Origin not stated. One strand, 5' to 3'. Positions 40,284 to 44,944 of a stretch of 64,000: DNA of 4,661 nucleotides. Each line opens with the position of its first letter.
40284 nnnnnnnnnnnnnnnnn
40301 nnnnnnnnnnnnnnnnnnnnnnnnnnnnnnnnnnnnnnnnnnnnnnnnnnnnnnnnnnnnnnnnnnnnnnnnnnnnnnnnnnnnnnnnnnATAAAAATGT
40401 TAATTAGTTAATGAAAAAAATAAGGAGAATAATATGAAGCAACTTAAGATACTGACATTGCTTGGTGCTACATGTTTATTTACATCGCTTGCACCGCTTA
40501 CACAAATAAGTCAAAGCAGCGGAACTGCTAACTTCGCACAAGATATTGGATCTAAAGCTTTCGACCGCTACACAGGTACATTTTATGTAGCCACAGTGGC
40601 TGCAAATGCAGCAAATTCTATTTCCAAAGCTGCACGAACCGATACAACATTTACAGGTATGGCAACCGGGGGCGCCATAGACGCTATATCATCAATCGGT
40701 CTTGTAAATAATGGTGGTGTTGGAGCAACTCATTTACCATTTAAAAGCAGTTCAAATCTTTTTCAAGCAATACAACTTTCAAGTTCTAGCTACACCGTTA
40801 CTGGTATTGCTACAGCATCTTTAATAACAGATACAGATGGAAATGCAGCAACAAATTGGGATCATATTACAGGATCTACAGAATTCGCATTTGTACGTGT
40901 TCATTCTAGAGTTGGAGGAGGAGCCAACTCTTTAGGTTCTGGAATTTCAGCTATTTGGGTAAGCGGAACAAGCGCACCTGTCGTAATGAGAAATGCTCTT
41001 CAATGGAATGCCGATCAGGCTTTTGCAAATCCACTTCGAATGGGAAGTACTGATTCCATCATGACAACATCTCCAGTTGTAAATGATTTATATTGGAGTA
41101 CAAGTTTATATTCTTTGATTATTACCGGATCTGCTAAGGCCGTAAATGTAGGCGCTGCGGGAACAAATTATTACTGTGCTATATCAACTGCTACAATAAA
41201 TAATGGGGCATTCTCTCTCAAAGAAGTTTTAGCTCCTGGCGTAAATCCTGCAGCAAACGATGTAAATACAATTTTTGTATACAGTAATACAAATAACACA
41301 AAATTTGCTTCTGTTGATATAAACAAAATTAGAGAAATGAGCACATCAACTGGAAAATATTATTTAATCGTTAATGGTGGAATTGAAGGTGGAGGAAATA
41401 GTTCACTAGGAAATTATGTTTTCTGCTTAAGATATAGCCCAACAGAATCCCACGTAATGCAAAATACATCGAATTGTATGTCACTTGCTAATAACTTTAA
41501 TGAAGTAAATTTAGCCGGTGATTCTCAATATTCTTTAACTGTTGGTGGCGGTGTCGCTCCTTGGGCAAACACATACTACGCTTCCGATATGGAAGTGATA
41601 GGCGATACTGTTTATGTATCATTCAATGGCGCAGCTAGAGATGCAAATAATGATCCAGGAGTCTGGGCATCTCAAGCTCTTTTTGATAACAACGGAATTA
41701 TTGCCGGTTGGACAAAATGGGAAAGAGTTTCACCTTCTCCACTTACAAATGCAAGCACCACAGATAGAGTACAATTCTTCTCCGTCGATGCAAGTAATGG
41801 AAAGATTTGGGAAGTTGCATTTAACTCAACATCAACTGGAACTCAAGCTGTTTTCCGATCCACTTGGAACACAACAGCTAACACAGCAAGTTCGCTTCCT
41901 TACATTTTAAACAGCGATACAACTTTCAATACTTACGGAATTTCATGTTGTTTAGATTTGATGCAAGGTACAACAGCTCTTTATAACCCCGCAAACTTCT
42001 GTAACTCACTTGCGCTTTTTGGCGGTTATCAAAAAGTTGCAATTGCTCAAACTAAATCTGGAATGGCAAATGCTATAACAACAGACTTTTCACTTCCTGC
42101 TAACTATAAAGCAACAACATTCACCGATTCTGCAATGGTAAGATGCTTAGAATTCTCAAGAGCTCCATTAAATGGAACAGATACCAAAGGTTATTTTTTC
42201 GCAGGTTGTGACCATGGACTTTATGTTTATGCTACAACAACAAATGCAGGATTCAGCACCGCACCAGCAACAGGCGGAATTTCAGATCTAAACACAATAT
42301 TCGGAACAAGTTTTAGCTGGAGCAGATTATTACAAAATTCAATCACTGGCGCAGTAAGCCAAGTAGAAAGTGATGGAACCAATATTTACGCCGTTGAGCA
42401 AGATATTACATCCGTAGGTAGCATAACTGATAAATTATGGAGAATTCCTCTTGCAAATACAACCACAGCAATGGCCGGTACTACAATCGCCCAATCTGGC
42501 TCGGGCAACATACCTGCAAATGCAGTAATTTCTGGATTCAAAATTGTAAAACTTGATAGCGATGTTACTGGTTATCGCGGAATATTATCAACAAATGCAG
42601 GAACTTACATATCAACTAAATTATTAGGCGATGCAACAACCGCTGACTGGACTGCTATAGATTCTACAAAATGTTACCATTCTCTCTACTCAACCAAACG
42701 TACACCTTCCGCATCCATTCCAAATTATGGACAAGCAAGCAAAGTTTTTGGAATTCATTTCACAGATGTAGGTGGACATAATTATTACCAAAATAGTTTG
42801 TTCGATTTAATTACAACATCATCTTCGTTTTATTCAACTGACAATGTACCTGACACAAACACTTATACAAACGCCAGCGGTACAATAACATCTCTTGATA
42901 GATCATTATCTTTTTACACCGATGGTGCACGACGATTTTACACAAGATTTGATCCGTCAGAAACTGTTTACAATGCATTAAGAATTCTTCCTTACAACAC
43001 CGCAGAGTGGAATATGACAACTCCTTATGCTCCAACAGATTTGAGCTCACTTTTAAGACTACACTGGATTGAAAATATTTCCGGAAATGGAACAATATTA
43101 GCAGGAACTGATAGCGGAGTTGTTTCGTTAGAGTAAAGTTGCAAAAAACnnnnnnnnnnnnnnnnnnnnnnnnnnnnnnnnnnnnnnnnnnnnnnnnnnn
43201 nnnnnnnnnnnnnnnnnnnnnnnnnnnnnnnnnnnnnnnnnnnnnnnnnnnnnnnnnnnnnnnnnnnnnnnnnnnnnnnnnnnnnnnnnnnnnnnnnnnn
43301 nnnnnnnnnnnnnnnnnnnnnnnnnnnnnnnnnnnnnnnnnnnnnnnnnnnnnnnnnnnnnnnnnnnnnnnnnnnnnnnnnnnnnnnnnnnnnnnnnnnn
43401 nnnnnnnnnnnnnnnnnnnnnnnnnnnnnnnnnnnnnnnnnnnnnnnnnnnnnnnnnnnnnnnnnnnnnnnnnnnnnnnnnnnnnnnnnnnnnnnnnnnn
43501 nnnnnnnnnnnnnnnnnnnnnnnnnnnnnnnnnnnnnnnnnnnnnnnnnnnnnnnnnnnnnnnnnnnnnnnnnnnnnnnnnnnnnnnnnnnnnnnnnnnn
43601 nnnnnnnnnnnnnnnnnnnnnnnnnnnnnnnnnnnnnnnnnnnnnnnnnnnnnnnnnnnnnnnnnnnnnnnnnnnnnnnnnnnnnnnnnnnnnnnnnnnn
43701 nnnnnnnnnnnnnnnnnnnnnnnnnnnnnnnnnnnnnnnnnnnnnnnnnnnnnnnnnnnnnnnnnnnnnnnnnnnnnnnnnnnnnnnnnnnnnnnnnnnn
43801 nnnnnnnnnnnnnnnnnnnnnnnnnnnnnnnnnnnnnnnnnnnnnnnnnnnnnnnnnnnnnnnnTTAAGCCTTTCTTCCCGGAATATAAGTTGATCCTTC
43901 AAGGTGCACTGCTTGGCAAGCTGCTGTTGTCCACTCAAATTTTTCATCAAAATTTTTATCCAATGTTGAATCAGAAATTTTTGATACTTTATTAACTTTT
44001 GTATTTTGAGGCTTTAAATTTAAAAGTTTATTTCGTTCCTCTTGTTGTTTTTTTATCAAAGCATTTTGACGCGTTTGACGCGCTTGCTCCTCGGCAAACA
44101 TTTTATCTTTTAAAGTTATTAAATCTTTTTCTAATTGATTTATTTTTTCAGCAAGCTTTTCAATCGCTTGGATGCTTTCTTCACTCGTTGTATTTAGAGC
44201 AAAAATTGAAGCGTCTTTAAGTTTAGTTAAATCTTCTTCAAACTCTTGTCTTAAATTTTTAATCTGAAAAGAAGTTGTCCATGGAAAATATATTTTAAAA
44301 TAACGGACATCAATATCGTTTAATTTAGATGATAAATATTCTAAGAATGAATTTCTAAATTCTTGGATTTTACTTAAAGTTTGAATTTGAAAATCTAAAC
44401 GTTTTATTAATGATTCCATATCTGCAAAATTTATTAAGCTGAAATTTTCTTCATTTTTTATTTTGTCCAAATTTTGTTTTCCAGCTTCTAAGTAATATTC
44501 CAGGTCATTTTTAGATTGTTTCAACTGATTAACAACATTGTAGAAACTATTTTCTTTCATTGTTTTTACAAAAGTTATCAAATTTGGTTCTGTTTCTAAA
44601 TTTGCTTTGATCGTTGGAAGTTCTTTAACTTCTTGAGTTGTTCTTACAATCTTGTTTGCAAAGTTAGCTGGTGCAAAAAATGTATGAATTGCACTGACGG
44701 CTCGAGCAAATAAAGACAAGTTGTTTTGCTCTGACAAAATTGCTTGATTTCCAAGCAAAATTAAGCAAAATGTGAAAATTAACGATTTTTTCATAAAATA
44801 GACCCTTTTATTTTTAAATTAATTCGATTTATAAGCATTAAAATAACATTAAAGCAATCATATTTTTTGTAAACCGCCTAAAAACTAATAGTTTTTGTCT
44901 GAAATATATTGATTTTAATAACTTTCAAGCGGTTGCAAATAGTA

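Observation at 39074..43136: OMP plus ~900-aa surface-protein cassette, copy 1 (order OMP then large protein)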

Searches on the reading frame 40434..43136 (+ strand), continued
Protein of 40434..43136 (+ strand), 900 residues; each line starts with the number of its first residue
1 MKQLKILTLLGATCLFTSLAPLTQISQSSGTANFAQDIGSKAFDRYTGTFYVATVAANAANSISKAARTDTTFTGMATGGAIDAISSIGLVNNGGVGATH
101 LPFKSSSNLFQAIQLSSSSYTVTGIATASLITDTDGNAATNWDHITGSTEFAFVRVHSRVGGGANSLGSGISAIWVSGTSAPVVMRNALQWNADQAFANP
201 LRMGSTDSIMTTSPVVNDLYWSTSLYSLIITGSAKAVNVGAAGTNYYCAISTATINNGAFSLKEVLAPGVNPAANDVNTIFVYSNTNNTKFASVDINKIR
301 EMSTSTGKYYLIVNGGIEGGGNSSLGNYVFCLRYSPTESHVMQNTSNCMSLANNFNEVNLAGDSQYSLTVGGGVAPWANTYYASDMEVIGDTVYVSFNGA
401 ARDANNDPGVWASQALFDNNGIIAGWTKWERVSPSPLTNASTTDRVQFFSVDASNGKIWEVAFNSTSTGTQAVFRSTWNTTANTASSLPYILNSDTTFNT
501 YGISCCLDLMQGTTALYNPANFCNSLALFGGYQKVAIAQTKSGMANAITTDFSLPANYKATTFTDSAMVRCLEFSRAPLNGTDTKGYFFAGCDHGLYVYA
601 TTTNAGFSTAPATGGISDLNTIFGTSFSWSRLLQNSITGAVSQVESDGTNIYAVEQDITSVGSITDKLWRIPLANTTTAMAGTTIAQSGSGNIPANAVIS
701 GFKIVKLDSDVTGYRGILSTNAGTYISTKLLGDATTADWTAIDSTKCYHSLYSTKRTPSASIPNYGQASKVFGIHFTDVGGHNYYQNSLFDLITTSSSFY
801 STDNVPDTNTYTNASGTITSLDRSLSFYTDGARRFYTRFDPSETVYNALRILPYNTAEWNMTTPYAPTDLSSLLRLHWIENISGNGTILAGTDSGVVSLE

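Call 80: fold_search(model_id=the predicted structure, library=viral)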
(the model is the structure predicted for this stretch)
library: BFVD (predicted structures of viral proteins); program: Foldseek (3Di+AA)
matches with E <= 10: 394; with E <= 0.001: 47
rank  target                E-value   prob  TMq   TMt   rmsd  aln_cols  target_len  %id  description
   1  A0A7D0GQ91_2          6.4e-13  1.00  0.23  0.23  20.7      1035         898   10  (no name in the UniProt tables at hand)
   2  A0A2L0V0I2            1.1e-10  1.00  0.23  0.16  30.0       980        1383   11  Autotransporter adhesin [Agrobacterium phage Atu_ph07]
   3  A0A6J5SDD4            1.5e-10  1.00  0.25  0.32  25.8       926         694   10  WD40/YVTN repeat-like-containing domain containing protein [uncultured Caudovirales phage]
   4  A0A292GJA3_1          2.5e-09  1.00  0.23  0.17  20.1       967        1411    9  (no name in the UniProt tables at hand)
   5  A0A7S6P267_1          2.4e-08  1.00  0.21  0.15  28.2      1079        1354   11  (no name in the UniProt tables at hand)
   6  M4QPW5                4.6e-08  1.00  0.27  0.41   8.5       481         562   11  (no name in the UniProt tables at hand)
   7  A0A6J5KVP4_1          2.6e-07  1.00  0.21  0.22  21.0      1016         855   10  Regulator of chromosome condensation, RCC1 [uncultured Caudovirales phage]
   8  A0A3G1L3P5            6.2e-07  1.00  0.29  0.23  30.6       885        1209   10  BNR repeat domain protein [Synechococcus phage S-CBWM1]
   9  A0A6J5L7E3            1.4e-06  1.00  0.17  0.21  25.6       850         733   10  DUF6242 domain-containing protein [uncultured Caudovirales phage]
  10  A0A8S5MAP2            1.4e-06  1.00  0.17  0.16  27.7       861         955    8  Uncharacterized protein [Siphoviridae sp. ctv4j104]
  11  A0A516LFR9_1          5.7e-06  0.99  0.18  0.13  22.1       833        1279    9  (no name in the UniProt tables at hand)
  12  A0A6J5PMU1            1.4e-05  1.00  0.27  0.50   7.5       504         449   11  WD40/YVTN repeat-like-containing domain containing protein [uncultured Caudovirales phage]
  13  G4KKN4                2.3e-05  0.94  0.17  0.17  24.1       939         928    9  (no name in the UniProt tables at hand)
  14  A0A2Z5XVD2            3.2e-05  1.00  0.21  0.26  12.3       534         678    9  Minor tail protein [Mycobacterium phage PP]
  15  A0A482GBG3            3.7e-05  0.13  0.07  0.06  62.5       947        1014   10  (no name in the UniProt tables at hand)
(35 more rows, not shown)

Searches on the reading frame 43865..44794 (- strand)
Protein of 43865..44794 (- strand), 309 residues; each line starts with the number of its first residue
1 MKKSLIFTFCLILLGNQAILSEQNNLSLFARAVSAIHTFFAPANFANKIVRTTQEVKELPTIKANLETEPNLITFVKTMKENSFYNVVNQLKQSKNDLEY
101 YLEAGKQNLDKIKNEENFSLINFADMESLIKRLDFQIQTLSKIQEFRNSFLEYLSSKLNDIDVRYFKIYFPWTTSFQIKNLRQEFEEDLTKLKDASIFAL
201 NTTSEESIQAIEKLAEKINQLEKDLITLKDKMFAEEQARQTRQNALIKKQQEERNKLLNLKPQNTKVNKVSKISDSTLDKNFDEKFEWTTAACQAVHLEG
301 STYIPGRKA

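Call 12: search_protein_families(library=ncbifam, proteins=[window:43865-44794:-], max_evalue=0.1)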
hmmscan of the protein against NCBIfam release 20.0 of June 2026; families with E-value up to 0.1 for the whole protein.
window:43865-44794:- (309 aa): 1 family
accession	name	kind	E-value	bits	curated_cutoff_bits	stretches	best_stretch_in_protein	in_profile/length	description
NF045780.1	TrlF_fam_ATP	equivalog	0.012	14.3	350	1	46-281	417-666/944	TrlF family AAA-like ATPase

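Call 42: search_protein_families(library=pfam, proteins=[window:43865-44794:-], max_evalue=0.01)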
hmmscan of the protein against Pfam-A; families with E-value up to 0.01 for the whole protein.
window:43865-44794:- (309 aa): 0 families
